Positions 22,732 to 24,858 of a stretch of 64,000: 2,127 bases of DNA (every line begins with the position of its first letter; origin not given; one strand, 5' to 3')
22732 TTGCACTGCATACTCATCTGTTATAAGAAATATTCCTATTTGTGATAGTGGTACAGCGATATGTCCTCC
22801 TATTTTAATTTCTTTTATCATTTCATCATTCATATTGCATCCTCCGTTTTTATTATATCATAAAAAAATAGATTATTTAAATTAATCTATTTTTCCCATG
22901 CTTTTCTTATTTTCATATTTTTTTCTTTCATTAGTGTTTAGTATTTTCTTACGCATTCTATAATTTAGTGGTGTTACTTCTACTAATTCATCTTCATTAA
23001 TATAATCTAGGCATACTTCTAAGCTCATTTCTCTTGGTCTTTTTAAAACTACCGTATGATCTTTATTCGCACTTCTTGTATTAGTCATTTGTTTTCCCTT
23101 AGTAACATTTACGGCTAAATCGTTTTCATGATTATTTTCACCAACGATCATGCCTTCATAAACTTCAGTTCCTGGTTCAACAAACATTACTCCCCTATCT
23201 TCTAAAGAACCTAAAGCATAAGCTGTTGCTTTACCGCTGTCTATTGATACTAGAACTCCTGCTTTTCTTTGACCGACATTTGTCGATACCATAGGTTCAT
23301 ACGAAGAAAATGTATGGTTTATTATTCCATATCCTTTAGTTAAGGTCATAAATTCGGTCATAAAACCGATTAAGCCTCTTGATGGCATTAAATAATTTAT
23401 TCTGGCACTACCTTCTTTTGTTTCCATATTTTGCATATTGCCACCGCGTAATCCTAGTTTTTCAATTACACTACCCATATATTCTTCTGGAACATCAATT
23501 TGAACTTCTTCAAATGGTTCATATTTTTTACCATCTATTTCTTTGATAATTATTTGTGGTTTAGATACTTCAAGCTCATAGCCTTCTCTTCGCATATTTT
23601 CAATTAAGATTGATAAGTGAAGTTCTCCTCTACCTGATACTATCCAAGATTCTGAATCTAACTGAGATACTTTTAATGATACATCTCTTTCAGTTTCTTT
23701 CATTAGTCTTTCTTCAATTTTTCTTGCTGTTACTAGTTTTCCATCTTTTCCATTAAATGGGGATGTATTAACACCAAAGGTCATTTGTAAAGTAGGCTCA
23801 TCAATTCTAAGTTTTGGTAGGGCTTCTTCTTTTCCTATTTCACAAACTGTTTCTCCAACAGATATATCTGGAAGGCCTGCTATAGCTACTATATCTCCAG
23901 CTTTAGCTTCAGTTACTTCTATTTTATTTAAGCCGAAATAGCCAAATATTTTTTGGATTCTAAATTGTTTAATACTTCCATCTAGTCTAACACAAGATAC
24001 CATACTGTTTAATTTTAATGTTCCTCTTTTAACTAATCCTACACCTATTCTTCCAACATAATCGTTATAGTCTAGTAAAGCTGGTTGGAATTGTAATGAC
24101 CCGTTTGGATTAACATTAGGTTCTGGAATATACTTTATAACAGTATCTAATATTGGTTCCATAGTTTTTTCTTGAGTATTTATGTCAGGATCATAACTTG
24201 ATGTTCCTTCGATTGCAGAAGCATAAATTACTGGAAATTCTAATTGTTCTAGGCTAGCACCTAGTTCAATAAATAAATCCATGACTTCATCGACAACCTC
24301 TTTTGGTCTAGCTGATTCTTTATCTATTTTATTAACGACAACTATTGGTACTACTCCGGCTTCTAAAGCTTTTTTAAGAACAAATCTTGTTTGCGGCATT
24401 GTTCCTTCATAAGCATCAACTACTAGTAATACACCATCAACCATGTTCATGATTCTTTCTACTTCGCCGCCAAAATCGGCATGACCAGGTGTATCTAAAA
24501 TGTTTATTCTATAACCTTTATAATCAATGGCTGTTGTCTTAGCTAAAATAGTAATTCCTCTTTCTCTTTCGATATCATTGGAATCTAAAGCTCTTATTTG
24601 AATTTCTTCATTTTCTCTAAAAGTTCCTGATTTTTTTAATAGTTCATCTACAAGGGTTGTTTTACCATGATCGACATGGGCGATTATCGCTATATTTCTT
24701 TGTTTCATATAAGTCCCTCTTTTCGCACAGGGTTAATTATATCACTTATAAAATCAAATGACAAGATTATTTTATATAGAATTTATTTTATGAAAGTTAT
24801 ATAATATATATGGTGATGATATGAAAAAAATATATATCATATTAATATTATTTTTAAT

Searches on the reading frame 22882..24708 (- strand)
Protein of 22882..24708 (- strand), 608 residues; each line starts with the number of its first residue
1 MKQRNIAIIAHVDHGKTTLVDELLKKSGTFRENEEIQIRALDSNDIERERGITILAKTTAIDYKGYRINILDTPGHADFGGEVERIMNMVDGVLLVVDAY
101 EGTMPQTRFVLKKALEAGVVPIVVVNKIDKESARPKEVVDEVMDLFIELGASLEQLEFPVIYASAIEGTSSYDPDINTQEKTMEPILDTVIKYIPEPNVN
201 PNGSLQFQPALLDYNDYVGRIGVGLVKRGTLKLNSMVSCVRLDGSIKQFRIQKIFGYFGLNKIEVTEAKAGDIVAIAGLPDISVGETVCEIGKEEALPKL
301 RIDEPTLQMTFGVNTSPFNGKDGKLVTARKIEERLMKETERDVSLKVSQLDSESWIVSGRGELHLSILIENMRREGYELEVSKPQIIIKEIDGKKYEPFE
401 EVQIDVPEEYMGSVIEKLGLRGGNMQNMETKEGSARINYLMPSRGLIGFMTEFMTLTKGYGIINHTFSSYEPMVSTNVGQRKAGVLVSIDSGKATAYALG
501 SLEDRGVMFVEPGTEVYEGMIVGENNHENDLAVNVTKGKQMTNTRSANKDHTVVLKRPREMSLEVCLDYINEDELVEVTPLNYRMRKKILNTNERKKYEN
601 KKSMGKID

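Call 5: search_protein_families(library=pfam, proteins=[window:22882-24708:-], max_evalue=0.01)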
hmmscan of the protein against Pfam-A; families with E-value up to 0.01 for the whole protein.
window:22882-24708:- (608 aa): 9 families
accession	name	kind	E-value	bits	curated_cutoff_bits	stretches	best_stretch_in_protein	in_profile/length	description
PF00009.33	GTP_EFTU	-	1.3e-56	191.6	26.5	1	2-195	2-187/188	Elongation factor Tu GTP binding domain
PF21018.2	BipA_C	-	1.6e-46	157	23.8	1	484-591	2-109/110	TypA/BipA C-terminal domain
PF00679.30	EFG_C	-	1.5e-24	86.2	27.9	1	396-473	3-81/89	Elongation factor G C-terminus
PF03144.31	GTP_EFTU_D2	-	9.9e-13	48.8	30.3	1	219-289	1-73/73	Elongation factor Tu domain 2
PF22042.2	EF-G_D2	-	1.8e-09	38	27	1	214-290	11-83/84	Elongation factor G domain 2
PF14492.12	EFG_III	-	1.7e-07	31.6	27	1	329-381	19-73/75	Elongation Factor G, domain III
PF01926.29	MMR_HSR1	-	3.3e-06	27.6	21.9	1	6-127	2-113/113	50S ribosome-binding GTPase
PF00025.27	Arf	-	0.00089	19.2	22.3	1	53-169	45-161/174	ADP-ribosylation factor family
PF02421.24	FeoB_N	-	0.005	16.8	27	0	51-141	32-128/156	Ferrous iron transport protein B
